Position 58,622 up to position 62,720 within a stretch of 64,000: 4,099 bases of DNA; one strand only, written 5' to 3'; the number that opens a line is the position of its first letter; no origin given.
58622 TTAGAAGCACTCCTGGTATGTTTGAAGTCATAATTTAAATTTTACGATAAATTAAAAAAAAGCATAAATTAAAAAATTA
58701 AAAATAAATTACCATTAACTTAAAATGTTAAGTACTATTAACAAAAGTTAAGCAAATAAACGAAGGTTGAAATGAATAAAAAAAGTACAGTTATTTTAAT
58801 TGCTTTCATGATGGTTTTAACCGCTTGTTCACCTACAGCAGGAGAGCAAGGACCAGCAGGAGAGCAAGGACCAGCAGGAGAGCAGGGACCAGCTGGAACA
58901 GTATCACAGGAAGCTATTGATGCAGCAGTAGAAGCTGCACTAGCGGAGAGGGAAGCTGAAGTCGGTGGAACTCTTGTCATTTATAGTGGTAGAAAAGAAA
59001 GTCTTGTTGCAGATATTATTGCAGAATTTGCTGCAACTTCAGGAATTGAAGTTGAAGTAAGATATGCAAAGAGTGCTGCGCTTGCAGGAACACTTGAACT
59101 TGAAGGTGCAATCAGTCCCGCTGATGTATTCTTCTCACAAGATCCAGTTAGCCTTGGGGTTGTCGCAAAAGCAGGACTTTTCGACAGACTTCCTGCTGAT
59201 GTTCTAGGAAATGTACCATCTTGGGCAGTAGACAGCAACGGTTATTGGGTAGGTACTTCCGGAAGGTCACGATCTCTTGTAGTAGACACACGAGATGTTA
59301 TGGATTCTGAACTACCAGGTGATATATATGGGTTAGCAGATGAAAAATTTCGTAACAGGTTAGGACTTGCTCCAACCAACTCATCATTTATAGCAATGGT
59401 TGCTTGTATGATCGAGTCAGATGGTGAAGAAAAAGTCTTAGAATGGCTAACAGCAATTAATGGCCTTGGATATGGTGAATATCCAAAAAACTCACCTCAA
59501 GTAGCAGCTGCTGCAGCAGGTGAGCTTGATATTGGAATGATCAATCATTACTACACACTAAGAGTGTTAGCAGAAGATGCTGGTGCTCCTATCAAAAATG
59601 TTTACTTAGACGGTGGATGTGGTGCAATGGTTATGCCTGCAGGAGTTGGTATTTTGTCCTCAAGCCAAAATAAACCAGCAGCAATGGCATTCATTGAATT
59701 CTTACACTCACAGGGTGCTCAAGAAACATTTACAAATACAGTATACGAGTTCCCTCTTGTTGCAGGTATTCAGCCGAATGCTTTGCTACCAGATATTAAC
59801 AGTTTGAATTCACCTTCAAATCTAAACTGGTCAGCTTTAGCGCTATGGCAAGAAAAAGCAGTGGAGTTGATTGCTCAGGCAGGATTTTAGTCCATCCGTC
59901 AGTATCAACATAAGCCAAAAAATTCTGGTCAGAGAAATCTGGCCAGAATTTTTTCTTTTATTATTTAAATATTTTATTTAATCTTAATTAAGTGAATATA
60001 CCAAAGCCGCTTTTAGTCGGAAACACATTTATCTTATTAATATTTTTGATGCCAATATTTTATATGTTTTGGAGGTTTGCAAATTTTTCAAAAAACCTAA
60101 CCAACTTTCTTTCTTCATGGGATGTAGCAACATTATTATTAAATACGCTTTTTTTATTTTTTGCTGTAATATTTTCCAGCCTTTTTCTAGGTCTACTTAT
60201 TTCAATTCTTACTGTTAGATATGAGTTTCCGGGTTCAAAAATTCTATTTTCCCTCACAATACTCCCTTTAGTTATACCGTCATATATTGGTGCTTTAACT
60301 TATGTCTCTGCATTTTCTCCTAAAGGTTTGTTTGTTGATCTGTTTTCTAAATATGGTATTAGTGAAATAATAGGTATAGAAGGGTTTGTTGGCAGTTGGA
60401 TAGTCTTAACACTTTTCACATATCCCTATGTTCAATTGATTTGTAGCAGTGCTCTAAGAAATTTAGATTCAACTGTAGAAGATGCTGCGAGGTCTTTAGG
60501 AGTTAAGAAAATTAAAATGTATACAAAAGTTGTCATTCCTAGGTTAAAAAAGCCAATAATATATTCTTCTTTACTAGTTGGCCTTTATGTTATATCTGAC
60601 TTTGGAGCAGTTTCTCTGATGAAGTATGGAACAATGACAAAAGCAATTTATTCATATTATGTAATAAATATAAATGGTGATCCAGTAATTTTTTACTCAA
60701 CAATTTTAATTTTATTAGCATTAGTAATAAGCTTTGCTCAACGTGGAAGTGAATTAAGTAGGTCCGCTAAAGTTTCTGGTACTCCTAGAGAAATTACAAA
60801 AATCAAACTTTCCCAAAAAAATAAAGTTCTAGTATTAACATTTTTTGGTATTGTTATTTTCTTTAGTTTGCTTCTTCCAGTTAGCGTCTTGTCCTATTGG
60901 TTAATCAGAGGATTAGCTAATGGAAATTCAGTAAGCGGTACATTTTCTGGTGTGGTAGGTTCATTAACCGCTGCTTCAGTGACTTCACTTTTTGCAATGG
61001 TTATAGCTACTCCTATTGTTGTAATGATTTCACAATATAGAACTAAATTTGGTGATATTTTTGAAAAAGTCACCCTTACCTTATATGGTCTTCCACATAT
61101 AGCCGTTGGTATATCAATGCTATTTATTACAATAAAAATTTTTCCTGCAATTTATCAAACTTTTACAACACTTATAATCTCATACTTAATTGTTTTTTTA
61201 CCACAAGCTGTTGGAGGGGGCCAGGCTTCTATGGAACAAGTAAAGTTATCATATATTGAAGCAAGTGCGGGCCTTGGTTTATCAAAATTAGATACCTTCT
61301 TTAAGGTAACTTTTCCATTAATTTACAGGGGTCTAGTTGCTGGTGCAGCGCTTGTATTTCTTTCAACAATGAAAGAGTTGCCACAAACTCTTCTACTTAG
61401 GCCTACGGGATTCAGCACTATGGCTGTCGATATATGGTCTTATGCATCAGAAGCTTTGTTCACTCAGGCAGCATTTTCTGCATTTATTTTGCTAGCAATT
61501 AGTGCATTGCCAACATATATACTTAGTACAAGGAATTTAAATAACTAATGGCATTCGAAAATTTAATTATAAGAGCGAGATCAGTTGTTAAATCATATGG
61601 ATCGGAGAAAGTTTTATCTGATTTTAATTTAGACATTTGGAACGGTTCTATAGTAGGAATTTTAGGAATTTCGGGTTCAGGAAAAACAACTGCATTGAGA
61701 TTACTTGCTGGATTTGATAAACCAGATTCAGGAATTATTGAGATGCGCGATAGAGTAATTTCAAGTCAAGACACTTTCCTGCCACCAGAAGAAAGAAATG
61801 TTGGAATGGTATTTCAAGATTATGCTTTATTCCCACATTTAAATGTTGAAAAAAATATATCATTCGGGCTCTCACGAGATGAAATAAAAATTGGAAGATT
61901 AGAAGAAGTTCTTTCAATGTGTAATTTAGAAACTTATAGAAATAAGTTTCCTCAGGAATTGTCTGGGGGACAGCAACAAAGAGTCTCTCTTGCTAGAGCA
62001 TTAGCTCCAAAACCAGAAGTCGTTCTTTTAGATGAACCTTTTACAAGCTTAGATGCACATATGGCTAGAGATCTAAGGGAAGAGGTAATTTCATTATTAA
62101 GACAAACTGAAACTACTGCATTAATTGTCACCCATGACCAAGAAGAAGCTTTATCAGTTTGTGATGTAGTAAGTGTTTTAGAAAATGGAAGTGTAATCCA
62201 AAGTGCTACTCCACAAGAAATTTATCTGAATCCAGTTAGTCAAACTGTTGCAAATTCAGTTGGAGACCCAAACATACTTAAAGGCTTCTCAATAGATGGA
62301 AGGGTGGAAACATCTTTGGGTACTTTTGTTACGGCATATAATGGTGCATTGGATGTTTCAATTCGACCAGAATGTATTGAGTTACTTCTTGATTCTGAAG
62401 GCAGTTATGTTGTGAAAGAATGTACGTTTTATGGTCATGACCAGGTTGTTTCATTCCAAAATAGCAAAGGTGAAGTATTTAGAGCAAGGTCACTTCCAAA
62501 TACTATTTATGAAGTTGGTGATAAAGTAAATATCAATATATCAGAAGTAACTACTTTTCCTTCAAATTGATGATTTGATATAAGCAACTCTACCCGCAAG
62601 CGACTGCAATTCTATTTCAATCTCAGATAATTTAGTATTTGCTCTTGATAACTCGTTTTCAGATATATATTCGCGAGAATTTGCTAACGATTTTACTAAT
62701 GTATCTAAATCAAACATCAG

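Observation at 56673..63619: Heliorhodopsin encoded at the end of a metal/heme block (DtxR-family regulator, ferrochelatase, fbpABC)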

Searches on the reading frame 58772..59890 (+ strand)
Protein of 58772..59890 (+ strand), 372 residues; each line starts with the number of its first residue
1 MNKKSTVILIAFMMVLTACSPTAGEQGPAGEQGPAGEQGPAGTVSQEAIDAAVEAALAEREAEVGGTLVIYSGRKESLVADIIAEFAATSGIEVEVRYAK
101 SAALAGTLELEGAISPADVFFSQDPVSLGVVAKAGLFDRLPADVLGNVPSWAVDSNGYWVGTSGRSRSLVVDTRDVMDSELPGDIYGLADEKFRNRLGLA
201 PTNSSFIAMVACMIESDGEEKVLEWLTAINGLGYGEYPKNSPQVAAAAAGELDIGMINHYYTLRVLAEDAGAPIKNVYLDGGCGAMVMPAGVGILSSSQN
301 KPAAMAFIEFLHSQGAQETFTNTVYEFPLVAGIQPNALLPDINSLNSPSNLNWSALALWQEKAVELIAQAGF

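Call 3: search_protein_families(library=pfam, proteins=[window:58772-59890:+], max_evalue=0.01)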
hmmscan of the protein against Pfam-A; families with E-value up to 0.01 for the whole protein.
window:58772-59890:+ (372 aa): 5 families
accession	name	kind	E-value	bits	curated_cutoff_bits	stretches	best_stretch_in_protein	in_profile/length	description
PF13531.11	SBP_bac_11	-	3.5e-17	63.4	25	1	69-321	3-222/227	Bacterial extracellular solute-binding protein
PF13343.11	SBP_bac_6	-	2.1e-16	60.6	24.6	1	116-354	3-240/245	Bacterial extracellular solute-binding protein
PF01547.30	SBP_bac_1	-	2.3e-11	44.7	26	2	76-160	6-106/307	Bacterial extracellular solute-binding protein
PF13416.11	SBP_bac_8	-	5.1e-08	33.5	27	1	82-334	2-266/279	Bacterial extracellular solute-binding protein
PF01391.23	Collagen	-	0.0047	17.1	27.2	1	24-42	4-22/60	Collagen triple helix repeat (20 copies)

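Call 45: search_protein_families(library=ncbifam, proteins=[window:58772-59890:+], max_evalue=0.001)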
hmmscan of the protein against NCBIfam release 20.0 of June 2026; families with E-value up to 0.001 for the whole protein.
window:58772-59890:+ (372 aa): 3 families
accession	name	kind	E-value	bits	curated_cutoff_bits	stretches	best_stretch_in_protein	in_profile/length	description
NF011620.1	PRK15046.1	equivalog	7.1e-09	34.9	310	1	55-336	15-297/334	2-aminoethylphosphonate ABC transporter substrate-binding protein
TIGR03261.1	phnS2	equivalog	3e-08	33.1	392.75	1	59-341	15-300/334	putative 2-aminoethylphosphonate ABC transporter substrate-binding protein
TIGR01256.1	modA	equivalog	2.4e-07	30.9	62.5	0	292-321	185-214/217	molybdate ABC transporter substrate-binding protein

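Call 46: search_solved_structures(query=window:58772-59887:+, show_alignments=1, max_evalue=0.001)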
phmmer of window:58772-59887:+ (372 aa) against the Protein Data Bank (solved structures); distinct sequences matched with E-value up to 0.001: 30.
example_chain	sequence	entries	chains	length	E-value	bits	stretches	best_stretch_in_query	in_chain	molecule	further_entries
7w3w_A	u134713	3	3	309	1.7e-63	218.4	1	68-357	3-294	Iron-utilization periplasmic protein | Ferric iron ABC transporter iron-binding protein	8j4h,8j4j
3wae_A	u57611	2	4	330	8.5e-47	163.5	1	65-368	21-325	IRON ABC TRANSPORTER, PERIPLASMIC IRON-BINDING PROTEIN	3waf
4elo_A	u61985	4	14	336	9.1e-47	163.4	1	65-368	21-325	Iron ABC transporter, periplasmic iron-binding protein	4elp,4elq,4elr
1d9y_A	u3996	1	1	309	1.7e-41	146.1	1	68-371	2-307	PROTEIN (PERIPLASMIC IRON-BINDING PROTEIN)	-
1r1n_A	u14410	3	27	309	1.7e-41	146.1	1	68-371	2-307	Ferric-iron Binding Protein | periplasmic iron-binding protein | FbpA protein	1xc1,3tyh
1o7t_A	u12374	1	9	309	2.3e-41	145.6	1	68-371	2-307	IRON BINDING PROTEIN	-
8k7n_A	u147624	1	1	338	9.1e-40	140.4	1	61-371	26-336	Ferric iron ABC transporter, iron-binding protein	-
1xvy_A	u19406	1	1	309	7.1e-39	137.5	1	68-371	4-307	sfuA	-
6iwf_A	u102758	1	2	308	2.5e-38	135.7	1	67-348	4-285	Ferric iron-binding protein HitA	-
6ivy_A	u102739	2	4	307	2.6e-38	135.6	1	67-348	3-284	Periplasmic Ferric iron-binding Protein HitA | Ferric iron-binding periplasmic protein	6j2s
1xvx_A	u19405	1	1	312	2.9e-36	128.9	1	67-371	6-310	YfuA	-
2pt1_A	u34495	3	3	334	1.7e-32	116.4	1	67-346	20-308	Iron transport protein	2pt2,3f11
1nnf_A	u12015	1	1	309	6.5e-32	114.6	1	68-371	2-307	Iron-utilization periplasmic protein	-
1d9v_A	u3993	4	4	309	1.1e-31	113.8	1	68-371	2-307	PROTEIN (iron-utilization periplasmic protein) | FERRIC IRON BINDING PROTEIN | Iron-utilization periplasmic protein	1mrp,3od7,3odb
1qvs_A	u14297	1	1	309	1.2e-31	113.7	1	68-371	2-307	Iron-utilization periplasmic protein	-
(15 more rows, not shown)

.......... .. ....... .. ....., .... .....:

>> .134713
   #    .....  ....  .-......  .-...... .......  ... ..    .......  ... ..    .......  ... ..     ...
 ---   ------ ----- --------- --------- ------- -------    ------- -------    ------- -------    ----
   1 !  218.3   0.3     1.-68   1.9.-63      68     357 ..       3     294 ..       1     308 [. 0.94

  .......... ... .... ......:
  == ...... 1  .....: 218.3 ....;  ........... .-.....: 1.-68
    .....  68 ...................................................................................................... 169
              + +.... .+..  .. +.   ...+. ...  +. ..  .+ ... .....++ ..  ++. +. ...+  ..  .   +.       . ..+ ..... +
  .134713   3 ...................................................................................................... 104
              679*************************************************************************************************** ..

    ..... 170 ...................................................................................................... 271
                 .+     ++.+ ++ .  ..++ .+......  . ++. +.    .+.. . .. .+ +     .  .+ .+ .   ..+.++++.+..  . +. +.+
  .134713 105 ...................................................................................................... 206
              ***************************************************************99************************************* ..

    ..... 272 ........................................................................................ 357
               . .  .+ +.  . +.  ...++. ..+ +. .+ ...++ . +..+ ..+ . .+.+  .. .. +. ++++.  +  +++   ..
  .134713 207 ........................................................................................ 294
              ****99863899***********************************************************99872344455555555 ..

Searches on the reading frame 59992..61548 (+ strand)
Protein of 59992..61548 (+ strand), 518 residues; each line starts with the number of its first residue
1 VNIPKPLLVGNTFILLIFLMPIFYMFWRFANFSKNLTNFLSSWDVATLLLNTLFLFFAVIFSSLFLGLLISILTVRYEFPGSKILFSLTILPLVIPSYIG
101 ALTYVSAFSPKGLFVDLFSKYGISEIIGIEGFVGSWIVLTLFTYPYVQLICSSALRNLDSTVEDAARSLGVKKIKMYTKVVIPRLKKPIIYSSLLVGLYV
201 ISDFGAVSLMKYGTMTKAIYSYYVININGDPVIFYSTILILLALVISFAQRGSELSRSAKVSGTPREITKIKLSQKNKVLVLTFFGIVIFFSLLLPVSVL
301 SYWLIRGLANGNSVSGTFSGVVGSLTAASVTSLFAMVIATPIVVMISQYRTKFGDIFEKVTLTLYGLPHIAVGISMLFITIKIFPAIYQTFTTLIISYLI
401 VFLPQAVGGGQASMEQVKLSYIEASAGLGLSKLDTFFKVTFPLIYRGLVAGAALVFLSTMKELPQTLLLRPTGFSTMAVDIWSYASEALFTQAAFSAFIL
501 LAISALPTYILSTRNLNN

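Call 3: search_protein_families(library=pfam, proteins=[window:59992-61548:+], max_evalue=0.01)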
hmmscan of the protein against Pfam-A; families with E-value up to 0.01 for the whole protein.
window:59992-61548:+ (518 aa): 1 family
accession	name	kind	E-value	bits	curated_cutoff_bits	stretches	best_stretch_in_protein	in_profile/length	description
PF00528.27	BPD_transp_1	-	2.3e-22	80.1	26.4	2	65-251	3-176/184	Binding-protein-dependent transport system inner membrane component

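Call 45: search_protein_families(library=ncbifam, proteins=[window:59992-61548:+], max_evalue=0.001)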
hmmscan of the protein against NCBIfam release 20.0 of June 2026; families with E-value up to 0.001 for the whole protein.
window:59992-61548:+ (518 aa): 28 families (the best 25 are shown)
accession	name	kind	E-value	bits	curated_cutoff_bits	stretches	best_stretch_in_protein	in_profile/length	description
TIGR02141.1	modB_ABC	equivalog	2.8e-26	92.5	182.6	2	58-248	9-200/208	molybdate ABC transporter permease subunit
NF040839.1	tungstate_WtpB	equivalog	3.5e-26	92.3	340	2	11-246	10-240/251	tungstate ABC transporter permease WtpB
TIGR00969.1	3a0106s02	subfamily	2.6e-25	89.4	240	1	8-211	21-222/272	sulfate ABC transporter permease subunit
TIGR01581.1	Mo_ABC_porter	hypoth_equivalog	3.1e-25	89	210.3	2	39-243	13-219/225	ABC transporter permease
TIGR02139.1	permease_CysT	equivalog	2.5e-22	79.7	246.1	1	11-211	13-211/265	sulfate ABC transporter permease subunit CysT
NF008208.0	PRK10971.1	equivalog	5.5e-21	75.3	415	2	13-210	23-218/277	sulfate/thiosulfate ABC transporter permease CysT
TIGR03262.1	PhnU2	equivalog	6.4e-20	71.3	593.25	1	14-506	14-524/546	putative 2-aminoethylphosphonate ABC transporter permease subunit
TIGR03226.1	PhnU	equivalog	1.2e-19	71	283.45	2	38-245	82-295/311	2-aminoethylphosphonate ABC transporter permease subunit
NF011624.0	PRK15050.1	equivalog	2.1e-19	69.7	247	2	36-246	62-278/297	2-aminoethylphosphonate ABC transporter permease subunit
TIGR02140.1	permease_CysW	equivalog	2.4e-18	66.6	329.1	1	11-210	10-207/261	sulfate ABC transporter permease subunit CysW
NF006939.0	PRK09421.1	equivalog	1.2e-15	57.5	262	2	41-246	5-209/230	molybdate ABC transporter permease subunit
NF007047.0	PRK09500.1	equivalog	2.9e-15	56.6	326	2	321-504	60-241/257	spermidine/putrescine ABC transporter permease PotC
NF008620.0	PRK11602.1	equivalog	2.8e-14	53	442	1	8-211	24-225/291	sulfate/thiosulfate ABC transporter permease CysW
NF007044.0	PRK09497.1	equivalog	2.8e-11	43.4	348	1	387-460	146-219/285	spermidine/putrescine ABC transporter permease PotB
NF043074.1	MMSYN1_0196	equivalog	4.1e-11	42.7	350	1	314-461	60-208/277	spermidine/putrescine ABC transporter permease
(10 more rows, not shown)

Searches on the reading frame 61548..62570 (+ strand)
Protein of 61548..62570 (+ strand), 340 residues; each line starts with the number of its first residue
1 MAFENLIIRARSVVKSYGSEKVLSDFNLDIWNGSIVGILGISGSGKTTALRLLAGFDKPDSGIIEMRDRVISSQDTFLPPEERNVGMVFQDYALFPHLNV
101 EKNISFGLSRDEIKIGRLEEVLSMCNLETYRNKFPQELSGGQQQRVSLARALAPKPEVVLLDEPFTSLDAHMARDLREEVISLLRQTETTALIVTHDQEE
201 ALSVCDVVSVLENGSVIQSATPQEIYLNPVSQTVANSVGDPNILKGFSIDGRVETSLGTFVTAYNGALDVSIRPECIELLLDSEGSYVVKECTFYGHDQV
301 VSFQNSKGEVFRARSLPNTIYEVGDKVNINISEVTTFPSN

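Call 3: search_protein_families(library=pfam, proteins=[window:61548-62570:+], max_evalue=0.01)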
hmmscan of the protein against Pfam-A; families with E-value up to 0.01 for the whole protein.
window:61548-62570:+ (340 aa): 3 families
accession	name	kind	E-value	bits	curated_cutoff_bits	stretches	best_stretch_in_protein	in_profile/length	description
PF00005.33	ABC_tran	-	2.6e-32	112.7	25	1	23-165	1-136/137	ABC transporter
PF13304.12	AAA_21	-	7.6e-09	36.5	27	1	150-199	253-301/304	AAA domain, putative AbiEii toxin, Type IV TA system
PF08402.16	TOBE_2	-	0.0016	18.9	21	1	270-331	1-68/76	TOBE domain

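Call 45: search_protein_families(library=ncbifam, proteins=[window:61548-62570:+], max_evalue=0.001)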
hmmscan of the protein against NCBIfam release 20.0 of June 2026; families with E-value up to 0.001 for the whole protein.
window:61548-62570:+ (340 aa): 189 families (the best 25 are shown)
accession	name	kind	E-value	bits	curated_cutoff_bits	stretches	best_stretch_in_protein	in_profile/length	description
TIGR03265.1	PhnT2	equivalog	1.9e-81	274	457.7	1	8-305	5-312/353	putative 2-aminoethylphosphonate ABC transporter ATP-binding protein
NF006987.0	PRK09452.1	equivalog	1.2e-73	248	482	1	5-251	15-261/378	spermidine/putrescine ABC transporter ATP-binding protein PotA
NF040933.2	ABC_arch_GlcV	equivalog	1.8e-73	247.5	450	1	10-284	5-293/357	glucose ABC transporter ATP-binding protein GlcV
NF043075.1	MMSYN1_0197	equivalog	2.2e-73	247.2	550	1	7-332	2-332/341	spermidine/putrescine ABC transporter ATP-binding protein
TIGR00968.1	3a0106s01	subfamily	4e-70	236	342.75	1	11-243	4-236/237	sulfate ABC transporter ATP-binding protein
NF008513.0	PRK11432.1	equivalog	6.6e-70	235.7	496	1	7-297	6-305/351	ferric ABC transporter ATP-binding protein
TIGR01187.1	potA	subfamily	6.2e-69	232.6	355.6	1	38-256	1-219/325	polyamine ABC transporter ATP-binding protein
TIGR03258.1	PhnT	equivalog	4.2e-65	220.1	499.15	1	11-263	12-271/359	2-aminoethylphosphonate ABC transport system ATP-binding subunit PhnT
NF008653.0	PRK11650.1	subfamily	6.6e-65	219.5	432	1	8-333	4-341/357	sn-glycerol-3-phosphate ABC transporter ATP-binding protein UgpC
NF008105.0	PRK10851.1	equivalog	1.5e-63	214.7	502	1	9-279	4-282/362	sulfate/thiosulfate ABC transporter ATP-binding protein CysA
NF008621.0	PRK11607.1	equivalog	5.3e-61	206.5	613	1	8-248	20-260/377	putrescine ABC transporter ATP-binding subunit PotG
NF040840.2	tungstate_WtpC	equivalog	1e-60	205.9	440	1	8-280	2-279/347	tungstate ABC transporter ATP-binding protein WtpC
NF008233.0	PRK11000.1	equivalog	4.1e-57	193.7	568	1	9-243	5-239/369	maltose/maltodextrin ABC transporter ATP-binding protein MalK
TIGR01186.1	proV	subfamily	2e-56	191.7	326.6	1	17-251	3-243/363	betaine/proline/choline family ABC transporter ATP-binding protein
TIGR03415.1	ABC_choXWV_ATP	equivalog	9e-50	169.7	483.75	1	22-244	39-271/382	choline ABC transporter ATP-binding protein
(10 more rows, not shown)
